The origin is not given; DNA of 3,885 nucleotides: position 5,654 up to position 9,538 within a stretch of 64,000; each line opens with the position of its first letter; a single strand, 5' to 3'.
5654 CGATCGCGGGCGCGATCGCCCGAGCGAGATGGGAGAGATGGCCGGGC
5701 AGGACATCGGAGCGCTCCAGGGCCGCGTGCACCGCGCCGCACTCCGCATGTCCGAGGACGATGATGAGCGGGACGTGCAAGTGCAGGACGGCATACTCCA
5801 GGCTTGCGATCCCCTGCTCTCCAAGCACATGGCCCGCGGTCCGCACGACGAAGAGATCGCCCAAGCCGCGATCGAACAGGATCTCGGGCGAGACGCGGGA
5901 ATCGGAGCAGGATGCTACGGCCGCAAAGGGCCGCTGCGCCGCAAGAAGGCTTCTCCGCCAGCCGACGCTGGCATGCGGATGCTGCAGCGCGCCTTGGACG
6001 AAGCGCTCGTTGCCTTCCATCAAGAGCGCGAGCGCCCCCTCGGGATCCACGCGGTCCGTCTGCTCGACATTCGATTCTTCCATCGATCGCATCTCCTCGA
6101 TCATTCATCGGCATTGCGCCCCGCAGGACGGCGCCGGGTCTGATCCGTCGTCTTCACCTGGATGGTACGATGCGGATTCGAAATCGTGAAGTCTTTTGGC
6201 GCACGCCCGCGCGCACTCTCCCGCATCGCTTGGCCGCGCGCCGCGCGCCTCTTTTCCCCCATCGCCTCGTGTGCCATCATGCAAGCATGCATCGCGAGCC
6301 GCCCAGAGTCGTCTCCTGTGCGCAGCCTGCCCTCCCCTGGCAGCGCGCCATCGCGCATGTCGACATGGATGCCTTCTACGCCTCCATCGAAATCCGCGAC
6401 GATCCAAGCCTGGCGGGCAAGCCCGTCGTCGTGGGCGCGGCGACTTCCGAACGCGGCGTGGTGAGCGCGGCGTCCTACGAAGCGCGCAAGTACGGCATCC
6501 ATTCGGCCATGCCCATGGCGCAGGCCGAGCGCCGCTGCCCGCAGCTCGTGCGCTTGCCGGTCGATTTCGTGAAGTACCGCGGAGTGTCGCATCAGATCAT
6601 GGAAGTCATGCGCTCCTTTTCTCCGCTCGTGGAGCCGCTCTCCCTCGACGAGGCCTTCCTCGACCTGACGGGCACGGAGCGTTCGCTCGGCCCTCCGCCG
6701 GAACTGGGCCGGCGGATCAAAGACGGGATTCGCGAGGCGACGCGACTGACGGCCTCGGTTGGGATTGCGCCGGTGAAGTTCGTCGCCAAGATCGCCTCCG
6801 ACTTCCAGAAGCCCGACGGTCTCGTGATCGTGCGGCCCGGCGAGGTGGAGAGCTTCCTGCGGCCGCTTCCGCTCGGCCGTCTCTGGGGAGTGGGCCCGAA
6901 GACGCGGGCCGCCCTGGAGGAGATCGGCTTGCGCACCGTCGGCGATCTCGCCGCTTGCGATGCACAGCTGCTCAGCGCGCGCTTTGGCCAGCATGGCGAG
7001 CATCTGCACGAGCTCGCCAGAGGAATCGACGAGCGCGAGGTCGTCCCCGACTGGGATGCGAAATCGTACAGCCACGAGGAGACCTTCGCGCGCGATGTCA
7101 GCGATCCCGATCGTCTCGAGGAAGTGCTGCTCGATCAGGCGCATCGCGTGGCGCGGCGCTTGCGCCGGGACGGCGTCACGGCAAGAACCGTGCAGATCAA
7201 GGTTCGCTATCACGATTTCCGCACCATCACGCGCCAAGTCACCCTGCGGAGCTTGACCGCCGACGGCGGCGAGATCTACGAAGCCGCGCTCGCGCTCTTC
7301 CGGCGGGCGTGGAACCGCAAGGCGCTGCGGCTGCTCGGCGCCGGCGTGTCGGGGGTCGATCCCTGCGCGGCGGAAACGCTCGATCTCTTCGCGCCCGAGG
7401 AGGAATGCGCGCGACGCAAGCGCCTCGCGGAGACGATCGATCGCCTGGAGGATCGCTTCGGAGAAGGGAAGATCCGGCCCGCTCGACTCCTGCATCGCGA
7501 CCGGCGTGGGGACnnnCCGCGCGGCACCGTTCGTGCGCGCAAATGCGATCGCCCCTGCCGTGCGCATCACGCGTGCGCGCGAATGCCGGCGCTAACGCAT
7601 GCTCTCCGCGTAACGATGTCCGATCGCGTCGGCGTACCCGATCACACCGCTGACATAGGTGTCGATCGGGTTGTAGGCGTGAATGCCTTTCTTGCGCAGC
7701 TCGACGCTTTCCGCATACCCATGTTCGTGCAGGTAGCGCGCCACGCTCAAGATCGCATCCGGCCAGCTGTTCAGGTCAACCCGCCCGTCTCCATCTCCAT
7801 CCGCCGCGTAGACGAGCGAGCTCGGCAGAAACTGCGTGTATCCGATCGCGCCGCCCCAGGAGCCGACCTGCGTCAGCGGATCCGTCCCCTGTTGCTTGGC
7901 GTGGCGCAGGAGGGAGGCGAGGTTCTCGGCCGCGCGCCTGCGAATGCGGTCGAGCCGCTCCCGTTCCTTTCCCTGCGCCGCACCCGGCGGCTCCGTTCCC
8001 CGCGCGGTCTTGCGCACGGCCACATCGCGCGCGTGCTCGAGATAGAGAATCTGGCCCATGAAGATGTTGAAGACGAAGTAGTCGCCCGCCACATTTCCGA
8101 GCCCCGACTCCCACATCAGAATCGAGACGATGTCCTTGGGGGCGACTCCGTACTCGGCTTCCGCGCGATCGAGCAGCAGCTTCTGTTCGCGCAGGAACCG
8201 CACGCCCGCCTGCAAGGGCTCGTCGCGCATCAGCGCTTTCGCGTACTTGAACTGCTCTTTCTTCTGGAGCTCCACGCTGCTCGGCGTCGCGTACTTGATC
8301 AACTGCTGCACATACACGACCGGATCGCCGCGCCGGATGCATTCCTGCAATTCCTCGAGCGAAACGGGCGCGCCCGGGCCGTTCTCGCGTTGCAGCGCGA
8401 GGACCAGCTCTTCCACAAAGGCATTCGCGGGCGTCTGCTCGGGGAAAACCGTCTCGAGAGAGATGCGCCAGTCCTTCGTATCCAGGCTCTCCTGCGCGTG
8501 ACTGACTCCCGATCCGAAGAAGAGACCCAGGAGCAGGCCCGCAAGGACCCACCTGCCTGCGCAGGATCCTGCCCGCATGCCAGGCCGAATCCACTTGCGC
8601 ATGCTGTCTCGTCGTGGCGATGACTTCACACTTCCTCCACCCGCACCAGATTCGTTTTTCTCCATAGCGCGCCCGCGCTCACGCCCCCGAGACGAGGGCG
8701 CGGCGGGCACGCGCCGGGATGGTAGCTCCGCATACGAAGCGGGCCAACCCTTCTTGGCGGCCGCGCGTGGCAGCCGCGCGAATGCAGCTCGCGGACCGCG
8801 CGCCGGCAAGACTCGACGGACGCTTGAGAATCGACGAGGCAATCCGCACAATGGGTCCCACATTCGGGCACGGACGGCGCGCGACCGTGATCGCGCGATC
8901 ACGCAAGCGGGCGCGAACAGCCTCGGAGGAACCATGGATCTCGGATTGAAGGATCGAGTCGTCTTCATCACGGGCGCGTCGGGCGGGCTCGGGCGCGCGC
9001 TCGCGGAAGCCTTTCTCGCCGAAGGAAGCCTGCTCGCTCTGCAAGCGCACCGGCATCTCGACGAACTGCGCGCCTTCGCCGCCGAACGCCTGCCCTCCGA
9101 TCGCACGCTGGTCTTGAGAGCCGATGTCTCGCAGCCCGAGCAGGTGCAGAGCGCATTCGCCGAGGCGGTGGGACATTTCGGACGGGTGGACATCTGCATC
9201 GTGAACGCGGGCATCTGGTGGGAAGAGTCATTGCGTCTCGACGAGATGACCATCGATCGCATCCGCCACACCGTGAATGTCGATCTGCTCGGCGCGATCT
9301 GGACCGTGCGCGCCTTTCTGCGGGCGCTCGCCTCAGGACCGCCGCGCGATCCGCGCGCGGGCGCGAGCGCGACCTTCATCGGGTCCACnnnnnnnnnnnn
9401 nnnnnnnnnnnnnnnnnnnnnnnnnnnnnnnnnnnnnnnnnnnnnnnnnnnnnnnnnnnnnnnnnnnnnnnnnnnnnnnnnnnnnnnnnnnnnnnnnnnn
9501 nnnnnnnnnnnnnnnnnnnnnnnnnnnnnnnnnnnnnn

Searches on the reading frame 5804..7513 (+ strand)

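Call 57: search_protein_families(library=pfam, proteins=[window:5804-7513:+], max_evalue=0.00001)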
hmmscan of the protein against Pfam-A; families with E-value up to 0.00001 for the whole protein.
window:5804-7513:+ (570 aa): 4 families
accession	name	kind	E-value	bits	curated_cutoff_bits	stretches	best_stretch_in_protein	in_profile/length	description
PF00817.25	IMS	-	9.7e-52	175.3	23.2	1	186-333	1-148/148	impB/mucB/samB family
PF11799.13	IMS_C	-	1e-32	113.3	20.7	1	420-528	2-109/109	impB/mucB/samB family C-terminal domain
PF11798.14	IMS_HHH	-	5.9e-08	33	24.4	1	345-376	1-32/32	IMS family HHH motif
PF21999.2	IMS_HHH_1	-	2.4e-07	31.5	27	1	360-409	3-53/53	DNA polymerase-iota, thumb domain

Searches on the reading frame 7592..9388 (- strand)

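Call 57: search_protein_families(library=pfam, proteins=[window:7592-9388:-], max_evalue=0.00001)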
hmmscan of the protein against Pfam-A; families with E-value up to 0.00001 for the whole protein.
window:7592-9388:- (598 aa): 1 family
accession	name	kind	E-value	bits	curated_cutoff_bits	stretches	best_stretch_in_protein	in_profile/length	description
PF13406.11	SLT_2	-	4.3e-37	128.3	24.3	1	375-561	46-204/292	Transglycosylase SLT domain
